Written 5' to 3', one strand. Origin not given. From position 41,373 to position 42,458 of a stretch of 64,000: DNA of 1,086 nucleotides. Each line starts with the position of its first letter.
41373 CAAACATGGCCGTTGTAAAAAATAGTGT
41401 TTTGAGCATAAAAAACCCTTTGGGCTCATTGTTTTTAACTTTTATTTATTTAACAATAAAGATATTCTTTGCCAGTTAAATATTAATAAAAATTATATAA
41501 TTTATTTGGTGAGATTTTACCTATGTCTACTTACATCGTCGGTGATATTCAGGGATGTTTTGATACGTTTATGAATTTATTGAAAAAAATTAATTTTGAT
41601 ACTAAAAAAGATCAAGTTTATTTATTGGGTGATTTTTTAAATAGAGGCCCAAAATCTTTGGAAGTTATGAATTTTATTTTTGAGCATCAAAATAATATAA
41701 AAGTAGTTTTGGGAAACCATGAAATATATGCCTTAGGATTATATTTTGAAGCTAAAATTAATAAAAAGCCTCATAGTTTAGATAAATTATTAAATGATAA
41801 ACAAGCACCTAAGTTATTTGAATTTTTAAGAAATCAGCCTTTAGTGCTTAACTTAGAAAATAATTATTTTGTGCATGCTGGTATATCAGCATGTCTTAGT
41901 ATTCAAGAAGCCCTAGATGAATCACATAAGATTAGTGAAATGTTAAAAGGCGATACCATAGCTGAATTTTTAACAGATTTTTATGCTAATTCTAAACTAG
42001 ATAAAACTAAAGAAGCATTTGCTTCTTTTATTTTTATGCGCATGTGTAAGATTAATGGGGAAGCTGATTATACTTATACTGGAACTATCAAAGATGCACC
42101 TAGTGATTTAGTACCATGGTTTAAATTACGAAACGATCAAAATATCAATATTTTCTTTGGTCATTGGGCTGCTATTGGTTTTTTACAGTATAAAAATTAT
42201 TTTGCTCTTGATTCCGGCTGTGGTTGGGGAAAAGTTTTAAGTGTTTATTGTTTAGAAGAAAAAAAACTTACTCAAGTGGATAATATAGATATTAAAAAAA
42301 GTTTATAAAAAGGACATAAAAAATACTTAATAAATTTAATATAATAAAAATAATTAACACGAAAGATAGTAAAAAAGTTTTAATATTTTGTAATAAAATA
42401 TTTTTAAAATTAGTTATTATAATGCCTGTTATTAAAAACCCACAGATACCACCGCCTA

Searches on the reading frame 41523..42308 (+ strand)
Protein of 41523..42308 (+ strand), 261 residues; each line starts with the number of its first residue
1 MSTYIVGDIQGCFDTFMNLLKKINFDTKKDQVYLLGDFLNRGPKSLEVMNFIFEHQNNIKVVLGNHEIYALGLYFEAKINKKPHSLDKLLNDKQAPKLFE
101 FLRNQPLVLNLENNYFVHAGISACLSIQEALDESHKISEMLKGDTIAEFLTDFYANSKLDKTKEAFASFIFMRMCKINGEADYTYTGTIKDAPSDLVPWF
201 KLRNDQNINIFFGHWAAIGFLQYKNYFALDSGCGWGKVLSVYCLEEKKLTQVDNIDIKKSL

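Call 99: search_protein_families(library=pfam, proteins=[window:41523-42308:+], max_evalue=0.00001)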
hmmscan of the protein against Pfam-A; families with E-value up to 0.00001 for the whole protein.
window:41523-42308:+ (261 aa): 1 family
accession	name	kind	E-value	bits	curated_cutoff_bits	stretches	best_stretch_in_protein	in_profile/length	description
PF00149.33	Metallophos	-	3.2e-16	60.8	21.5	1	1-131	1-120/191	Calcineurin-like phosphoesterase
